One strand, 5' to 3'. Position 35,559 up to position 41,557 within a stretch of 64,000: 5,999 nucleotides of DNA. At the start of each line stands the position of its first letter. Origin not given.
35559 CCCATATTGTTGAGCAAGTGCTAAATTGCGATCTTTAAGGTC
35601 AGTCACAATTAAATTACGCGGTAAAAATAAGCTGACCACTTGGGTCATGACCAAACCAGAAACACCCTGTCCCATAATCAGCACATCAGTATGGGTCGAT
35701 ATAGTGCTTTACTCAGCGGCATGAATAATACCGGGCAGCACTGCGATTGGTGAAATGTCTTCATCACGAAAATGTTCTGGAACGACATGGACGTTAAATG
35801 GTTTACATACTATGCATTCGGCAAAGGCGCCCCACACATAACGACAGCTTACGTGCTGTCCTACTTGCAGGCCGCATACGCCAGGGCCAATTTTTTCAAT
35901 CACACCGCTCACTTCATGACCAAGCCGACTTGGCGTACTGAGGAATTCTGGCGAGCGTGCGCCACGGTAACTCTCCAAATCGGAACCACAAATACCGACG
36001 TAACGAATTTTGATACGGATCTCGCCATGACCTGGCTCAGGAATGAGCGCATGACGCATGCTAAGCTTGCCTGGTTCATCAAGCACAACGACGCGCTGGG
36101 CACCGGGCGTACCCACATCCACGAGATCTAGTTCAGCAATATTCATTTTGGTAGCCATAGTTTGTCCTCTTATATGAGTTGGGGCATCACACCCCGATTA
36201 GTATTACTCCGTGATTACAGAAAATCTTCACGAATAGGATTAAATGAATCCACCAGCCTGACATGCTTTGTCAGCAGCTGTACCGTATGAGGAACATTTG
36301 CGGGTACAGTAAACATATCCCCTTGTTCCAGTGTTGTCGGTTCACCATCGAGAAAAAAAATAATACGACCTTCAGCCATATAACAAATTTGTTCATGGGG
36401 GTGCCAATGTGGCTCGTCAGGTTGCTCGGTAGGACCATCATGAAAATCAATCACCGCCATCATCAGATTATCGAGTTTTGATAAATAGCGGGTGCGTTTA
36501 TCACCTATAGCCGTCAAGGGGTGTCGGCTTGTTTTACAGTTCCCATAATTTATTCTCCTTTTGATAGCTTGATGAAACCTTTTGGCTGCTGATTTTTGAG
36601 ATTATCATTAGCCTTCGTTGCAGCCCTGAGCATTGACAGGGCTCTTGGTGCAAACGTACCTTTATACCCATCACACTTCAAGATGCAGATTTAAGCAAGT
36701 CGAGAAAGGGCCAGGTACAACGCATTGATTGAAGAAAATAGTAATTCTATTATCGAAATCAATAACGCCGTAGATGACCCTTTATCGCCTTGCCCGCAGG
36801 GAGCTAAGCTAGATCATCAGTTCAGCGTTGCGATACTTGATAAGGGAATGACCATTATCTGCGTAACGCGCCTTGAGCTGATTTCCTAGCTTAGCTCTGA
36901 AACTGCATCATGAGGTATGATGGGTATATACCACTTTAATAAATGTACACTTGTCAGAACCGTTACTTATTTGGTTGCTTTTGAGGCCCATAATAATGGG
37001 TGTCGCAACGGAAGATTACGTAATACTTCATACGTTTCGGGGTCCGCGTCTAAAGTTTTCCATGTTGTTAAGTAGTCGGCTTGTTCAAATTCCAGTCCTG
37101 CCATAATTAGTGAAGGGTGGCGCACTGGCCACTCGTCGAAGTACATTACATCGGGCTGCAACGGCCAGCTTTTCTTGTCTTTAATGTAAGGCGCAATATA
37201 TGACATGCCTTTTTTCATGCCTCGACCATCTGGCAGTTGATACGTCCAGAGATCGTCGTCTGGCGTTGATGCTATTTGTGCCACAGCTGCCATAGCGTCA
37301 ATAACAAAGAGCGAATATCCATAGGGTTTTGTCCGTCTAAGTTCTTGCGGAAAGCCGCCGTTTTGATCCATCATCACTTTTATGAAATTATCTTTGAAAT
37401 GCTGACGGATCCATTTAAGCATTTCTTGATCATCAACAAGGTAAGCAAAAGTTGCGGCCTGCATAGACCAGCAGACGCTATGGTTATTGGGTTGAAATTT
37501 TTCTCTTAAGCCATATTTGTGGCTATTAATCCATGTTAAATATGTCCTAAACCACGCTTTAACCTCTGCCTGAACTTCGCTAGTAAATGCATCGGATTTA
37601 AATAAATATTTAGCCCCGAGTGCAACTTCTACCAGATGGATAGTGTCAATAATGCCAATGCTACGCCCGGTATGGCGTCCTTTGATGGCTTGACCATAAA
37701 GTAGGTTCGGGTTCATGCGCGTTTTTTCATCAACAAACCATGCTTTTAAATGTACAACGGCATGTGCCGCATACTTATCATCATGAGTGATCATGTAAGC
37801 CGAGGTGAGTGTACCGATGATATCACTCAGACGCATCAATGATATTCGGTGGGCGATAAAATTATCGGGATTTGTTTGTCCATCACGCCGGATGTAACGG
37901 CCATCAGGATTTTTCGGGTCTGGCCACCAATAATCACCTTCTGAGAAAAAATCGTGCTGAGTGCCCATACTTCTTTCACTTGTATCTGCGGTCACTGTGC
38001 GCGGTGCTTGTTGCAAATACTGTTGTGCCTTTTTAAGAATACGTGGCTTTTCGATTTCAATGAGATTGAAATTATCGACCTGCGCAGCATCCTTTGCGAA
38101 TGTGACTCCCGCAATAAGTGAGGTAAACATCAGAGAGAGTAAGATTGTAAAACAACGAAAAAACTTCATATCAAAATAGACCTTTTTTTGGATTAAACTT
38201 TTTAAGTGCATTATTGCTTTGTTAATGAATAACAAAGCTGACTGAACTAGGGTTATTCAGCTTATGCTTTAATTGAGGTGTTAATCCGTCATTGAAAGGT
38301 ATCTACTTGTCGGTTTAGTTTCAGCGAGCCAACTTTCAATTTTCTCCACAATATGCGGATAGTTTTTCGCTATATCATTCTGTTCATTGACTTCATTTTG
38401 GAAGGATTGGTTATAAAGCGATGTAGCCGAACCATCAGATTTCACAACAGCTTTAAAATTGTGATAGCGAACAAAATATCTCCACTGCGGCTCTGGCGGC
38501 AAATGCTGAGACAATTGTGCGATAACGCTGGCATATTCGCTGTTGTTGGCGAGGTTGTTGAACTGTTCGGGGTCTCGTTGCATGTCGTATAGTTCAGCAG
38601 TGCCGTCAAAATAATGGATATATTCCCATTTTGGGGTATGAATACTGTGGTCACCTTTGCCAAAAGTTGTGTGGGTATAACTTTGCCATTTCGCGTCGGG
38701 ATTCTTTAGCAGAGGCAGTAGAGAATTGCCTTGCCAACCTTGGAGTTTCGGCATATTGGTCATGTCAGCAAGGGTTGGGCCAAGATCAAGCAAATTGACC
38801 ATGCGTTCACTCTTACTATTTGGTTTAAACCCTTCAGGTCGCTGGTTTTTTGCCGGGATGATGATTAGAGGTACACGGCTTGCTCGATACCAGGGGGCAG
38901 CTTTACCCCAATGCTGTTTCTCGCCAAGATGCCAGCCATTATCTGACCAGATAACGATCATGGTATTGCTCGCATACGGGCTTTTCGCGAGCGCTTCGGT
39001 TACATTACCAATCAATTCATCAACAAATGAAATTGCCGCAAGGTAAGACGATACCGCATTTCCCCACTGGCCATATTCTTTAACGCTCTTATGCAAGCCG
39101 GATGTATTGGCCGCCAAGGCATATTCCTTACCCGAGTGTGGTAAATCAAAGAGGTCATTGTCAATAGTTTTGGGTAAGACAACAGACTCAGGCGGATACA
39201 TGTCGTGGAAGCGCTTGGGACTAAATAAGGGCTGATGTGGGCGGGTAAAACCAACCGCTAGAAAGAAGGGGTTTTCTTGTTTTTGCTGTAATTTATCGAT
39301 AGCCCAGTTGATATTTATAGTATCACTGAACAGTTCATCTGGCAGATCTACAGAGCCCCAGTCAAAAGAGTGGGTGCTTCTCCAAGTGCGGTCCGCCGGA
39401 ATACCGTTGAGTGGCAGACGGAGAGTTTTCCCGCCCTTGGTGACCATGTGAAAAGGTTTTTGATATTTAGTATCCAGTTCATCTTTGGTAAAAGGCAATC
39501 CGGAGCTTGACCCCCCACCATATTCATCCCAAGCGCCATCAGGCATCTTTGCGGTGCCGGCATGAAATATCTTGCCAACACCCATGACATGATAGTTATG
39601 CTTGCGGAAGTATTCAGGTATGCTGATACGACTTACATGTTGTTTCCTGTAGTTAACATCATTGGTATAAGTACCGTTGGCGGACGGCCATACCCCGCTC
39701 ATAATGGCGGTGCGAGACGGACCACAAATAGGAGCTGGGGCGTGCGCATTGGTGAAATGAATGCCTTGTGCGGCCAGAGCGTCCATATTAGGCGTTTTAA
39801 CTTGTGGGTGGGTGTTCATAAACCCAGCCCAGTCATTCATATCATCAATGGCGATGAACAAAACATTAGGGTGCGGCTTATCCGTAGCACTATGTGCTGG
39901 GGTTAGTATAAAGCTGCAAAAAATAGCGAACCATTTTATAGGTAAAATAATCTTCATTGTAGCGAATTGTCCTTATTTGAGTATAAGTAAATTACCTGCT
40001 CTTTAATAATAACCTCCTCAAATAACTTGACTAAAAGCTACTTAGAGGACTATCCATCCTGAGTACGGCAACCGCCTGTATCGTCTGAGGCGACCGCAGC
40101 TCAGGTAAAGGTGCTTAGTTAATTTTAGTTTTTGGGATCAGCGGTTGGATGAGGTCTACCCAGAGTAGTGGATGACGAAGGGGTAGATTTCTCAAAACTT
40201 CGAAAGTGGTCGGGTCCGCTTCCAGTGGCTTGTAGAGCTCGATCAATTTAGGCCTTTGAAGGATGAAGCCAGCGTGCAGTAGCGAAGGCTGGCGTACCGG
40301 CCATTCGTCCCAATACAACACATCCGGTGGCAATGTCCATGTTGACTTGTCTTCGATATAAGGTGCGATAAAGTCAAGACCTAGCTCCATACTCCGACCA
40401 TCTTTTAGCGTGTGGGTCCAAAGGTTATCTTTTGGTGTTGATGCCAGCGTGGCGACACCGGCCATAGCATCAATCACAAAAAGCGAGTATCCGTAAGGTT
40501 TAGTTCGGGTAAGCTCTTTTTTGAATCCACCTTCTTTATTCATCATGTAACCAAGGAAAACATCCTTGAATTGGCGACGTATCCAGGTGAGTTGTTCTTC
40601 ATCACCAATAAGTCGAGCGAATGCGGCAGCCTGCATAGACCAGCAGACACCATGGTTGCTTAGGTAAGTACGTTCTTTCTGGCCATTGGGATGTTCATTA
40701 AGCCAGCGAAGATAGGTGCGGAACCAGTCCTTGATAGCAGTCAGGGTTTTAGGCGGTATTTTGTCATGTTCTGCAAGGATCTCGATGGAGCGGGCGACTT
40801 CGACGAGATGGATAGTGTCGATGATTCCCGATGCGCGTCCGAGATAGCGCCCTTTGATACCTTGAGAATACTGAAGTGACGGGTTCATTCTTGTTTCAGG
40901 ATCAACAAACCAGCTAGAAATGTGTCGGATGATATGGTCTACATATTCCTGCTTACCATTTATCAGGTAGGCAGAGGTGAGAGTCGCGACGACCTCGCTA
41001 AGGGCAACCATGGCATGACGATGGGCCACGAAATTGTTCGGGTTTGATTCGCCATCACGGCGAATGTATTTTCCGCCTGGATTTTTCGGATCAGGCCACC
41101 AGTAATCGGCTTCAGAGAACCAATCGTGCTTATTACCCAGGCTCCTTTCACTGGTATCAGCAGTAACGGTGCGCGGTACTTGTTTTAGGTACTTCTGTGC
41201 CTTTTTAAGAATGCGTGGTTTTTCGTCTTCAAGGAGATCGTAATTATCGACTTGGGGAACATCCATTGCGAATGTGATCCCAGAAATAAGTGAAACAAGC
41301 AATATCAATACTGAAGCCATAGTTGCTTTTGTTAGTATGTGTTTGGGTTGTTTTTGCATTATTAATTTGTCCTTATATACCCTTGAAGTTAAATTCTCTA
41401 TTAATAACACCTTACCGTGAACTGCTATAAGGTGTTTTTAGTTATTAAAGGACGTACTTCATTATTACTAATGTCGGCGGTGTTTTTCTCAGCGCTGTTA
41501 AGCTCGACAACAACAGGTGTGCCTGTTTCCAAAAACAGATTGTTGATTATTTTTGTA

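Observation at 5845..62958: One promoter-operator module cloned six times with exact spacing: a complete regulon readable from sequence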

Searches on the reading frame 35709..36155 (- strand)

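Call 8: search_protein_families(library=pfam, proteins=[window:35709-36155:-])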
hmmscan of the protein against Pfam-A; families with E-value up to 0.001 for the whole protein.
window:35709-36155:- (148 aa): 1 family
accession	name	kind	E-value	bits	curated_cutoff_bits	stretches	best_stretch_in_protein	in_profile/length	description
PF08240.17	ADH_N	-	1.3e-16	61.1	23.5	1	43-119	2-96/104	Alcohol dehydrogenase GroES-like domain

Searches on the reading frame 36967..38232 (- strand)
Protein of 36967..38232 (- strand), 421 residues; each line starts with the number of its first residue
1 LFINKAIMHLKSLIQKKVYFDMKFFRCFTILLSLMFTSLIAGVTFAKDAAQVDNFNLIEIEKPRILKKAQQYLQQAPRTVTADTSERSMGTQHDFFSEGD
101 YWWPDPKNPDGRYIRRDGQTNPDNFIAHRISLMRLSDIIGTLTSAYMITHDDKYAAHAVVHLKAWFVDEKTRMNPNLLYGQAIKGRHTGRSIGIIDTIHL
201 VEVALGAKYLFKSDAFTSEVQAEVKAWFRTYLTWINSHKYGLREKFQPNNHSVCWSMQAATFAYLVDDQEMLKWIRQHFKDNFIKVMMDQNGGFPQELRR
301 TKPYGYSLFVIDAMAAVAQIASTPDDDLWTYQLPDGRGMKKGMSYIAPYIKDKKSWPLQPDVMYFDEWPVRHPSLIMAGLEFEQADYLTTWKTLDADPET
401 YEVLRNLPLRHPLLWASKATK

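Call 8: search_protein_families(library=pfam, proteins=[window:36967-38232:-])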
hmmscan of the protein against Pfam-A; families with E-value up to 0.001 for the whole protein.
window:36967-38232:- (421 aa): 1 family
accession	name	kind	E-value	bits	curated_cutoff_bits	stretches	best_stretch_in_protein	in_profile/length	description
PF05426.18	Alginate_lyase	-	9.3e-78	261.9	22.2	1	79-356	1-275/275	Alginate lyase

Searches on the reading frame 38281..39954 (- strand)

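Call 8: search_protein_families(library=pfam, proteins=[window:38281-39954:-])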
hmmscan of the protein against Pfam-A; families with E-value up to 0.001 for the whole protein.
window:38281-39954:- (557 aa): 3 families
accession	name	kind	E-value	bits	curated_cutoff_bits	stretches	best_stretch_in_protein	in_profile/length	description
PF00884.28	Sulfatase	-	1.4e-39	136.7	25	1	29-400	1-300/301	Sulfatase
PF16347.10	SGSH_C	-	2.1e-16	60.9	29.3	1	345-485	2-148/154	N-sulphoglucosamine sulphohydrolase, C-terminal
PF01663.27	Phosphodiest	-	6.2e-08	33.1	23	1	33-105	3-72/342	Type I phosphodiesterase / nucleotide pyrophosphatase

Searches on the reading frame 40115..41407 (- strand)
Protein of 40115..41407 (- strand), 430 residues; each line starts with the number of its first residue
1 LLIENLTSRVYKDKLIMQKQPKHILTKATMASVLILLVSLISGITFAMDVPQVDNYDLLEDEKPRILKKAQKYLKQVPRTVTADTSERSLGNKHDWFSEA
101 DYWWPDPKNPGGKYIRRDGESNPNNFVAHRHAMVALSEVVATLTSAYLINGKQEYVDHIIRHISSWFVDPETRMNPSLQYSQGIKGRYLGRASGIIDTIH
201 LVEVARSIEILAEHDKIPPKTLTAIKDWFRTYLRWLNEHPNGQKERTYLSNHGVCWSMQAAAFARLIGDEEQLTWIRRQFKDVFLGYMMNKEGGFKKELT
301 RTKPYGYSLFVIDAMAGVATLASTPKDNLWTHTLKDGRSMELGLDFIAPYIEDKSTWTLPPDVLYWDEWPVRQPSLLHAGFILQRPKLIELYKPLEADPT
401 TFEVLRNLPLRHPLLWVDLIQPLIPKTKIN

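Call 8: search_protein_families(library=pfam, proteins=[window:40115-41407:-])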
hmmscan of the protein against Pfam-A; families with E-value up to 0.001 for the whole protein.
window:40115-41407:- (430 aa): 1 family
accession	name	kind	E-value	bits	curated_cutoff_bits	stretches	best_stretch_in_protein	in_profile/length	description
PF05426.18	Alginate_lyase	-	1.5e-72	244.8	22.2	1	80-357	1-275/275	Alginate lyase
